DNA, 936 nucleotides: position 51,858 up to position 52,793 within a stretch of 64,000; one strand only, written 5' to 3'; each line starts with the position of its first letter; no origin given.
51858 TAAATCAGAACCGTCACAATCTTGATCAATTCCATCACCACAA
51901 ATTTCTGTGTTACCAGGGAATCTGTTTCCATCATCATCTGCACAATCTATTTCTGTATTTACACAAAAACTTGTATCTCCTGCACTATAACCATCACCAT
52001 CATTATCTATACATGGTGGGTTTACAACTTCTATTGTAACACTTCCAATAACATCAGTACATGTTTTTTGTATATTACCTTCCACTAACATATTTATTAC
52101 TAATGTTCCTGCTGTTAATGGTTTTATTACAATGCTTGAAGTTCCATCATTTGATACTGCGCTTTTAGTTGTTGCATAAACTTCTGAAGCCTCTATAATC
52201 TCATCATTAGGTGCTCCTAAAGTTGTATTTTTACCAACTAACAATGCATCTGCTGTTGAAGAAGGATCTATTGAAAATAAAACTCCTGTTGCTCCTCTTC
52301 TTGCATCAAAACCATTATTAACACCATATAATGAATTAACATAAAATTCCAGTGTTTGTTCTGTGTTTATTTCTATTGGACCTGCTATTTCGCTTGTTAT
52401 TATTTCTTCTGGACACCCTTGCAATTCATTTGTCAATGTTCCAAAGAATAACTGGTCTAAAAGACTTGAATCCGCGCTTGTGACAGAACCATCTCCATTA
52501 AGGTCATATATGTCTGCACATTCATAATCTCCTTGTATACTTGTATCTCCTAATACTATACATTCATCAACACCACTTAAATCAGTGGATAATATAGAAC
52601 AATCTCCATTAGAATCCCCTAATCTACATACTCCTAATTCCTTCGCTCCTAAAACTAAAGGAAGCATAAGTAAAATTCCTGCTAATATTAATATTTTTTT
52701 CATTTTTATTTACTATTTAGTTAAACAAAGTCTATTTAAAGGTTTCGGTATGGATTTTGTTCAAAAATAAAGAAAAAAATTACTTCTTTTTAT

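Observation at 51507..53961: Adjacent paralog pair with constant ends and unrelated ectodomains (cassette-style surface variation)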

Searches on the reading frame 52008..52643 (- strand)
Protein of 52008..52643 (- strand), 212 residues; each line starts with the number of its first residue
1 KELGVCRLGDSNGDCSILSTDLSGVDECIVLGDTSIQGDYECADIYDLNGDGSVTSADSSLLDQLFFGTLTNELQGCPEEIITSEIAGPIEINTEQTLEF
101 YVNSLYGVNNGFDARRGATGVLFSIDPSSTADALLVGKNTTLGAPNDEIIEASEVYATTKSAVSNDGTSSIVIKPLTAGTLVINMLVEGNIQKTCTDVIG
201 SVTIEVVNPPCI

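Call 75: search_protein_representatives(protein=window:52008-52643:-)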
Query: 212 residues. Proteins with E-value up to 0.001 (for the whole library): 17; up to 1e-10: 4; up to 1e-30: 1. The best 17 are listed.
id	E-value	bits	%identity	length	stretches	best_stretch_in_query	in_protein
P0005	9.1e-131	449.9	100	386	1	1-212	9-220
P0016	9.0e-27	110.4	30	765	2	3-209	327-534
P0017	1.2e-14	70.8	34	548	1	4-211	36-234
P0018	1.3e-14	70.6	41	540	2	2-82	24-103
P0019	1.1e-09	54.6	32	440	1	39-206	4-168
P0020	1.7e-09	54.0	31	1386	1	3-206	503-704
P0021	4.3e-09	52.7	34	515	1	3-208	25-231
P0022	3.7e-08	49.6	43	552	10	42-72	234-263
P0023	3.8e-08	49.6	34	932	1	3-206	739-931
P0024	4.9e-08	49.2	37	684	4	8-72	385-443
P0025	2.3e-05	40.5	35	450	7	6-65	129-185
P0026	4.0e-05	39.7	37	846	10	103-168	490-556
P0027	2.7e-04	37.0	41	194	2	8-66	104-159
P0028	4.7e-04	36.2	34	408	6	106-154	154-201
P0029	8.5e-04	35.4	33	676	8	8-72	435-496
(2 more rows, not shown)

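Call 82: search_protein_families(library=pfam, proteins=[P0016, P0017, P0019, P0021], max_evalue=0.01)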
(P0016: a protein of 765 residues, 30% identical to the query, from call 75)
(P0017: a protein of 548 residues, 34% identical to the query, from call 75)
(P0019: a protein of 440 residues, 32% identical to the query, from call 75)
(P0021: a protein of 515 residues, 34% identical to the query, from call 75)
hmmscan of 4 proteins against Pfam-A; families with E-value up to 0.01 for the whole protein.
P0016 (765 aa): 8 families
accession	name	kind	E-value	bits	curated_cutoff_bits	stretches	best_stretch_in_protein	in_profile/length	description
PF05345.18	He_PIG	-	8.4e-12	45.8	24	1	543-623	2-94/96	Putative Ig domain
PF17963.7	Big_9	-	5.8e-11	43.6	23.6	2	540-622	1-88/89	Bacterial Ig domain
PF00801.26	PKD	-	4.4e-05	23.8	23.5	0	554-624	12-80/80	PKD domain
PF17892.7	Cadherin_5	-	0.00024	21.3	26.5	1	539-624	1-97/98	Cadherin-like domain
PF17803.7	Cadherin_4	-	0.00037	21.4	25.1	0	537-582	8-56/71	Bacterial cadherin-like domain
PF19077.6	Big_13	-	0.00042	21.2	27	0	555-623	25-99/102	Bacterial Ig-like domain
PF18911.6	PKD_4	-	0.0014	19.1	27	0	540-617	1-76/85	PKD domain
PF13584.12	BatD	-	0.0034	18.4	24.1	0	411-449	5-34/92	BatD DUF11 like domain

P0017 (548 aa): 4 families
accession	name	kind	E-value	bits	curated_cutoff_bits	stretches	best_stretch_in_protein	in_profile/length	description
PF05345.18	He_PIG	-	4.1e-10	40.4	24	1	233-309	1-89/96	Putative Ig domain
PF17963.7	Big_9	-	4.7e-07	31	23.6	1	231-307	1-81/89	Bacterial Ig domain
PF17892.7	Cadherin_5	-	0.00068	19.8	26.5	1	246-306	20-87/98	Cadherin-like domain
PF17803.7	Cadherin_4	-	0.00083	20.3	25.1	1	224-276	4-60/71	Bacterial cadherin-like domain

P0019 (440 aa): 1 family
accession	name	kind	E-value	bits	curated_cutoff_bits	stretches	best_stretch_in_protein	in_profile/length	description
PF11617.13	Cu-binding_MopE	-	2.3e-13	50.6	27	2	188-215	1-27/30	Putative metal-binding motif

P0021 (515 aa): 2 families
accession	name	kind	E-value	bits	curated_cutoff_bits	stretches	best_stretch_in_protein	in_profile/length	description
PF00801.26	PKD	-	0.00037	20.9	23.5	1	352-409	14-80/80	PKD domain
PF00404.24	Dockerin_1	-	0.0018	18.9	22.9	0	31-89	2-56/57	Dockerin type I domain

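Call 85: search_solved_structures(query=A4, max_evalue=1)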
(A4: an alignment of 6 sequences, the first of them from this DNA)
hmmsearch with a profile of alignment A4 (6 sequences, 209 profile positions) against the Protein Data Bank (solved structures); distinct sequences matched with E-value up to 1: 166 (the best 60 are shown).
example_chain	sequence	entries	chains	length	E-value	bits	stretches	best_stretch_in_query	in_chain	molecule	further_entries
9k6m_A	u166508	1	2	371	0.00016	24.6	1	26-68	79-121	EF-hand domain-containing protein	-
9ya0_SA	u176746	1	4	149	0.00046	23.2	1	11-69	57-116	Calmodulin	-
8zlw_N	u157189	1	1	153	0.00069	22.6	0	11-66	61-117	Calmodulin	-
2bkh_B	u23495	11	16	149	0.00077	22.4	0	11-66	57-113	CALMODULIN | AT15141p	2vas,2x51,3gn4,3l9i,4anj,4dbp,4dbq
1ooj_A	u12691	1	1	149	0.00078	22.4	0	11-66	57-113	Calmodulin CMD-1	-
7jts_t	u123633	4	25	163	0.00079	22.4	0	11-66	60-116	Calmodulin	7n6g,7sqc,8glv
2vb6_B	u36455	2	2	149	0.00086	22.3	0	11-66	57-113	CALMODULIN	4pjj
2lv6_A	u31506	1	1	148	0.00094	22.2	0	11-66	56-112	Calmodulin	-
1mxe_A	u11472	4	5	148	0.00099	22.1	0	11-66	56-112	Calmodulin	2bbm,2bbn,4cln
8aht_A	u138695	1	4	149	0.0012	21.9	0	10-71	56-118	Calmodulin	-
1deg_A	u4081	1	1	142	0.0012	21.9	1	11-66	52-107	CALMODULIN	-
2k0j_A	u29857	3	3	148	0.0012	21.8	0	10-66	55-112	calmodulin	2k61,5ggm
4hex_A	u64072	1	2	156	0.0012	21.8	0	11-66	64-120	Calmodulin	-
9jqi_A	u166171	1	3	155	0.0014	21.6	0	11-67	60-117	Calmodulin-1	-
8bd2_A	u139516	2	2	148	0.0014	21.6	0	11-69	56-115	Calmodulin-3 | Calmodulin-1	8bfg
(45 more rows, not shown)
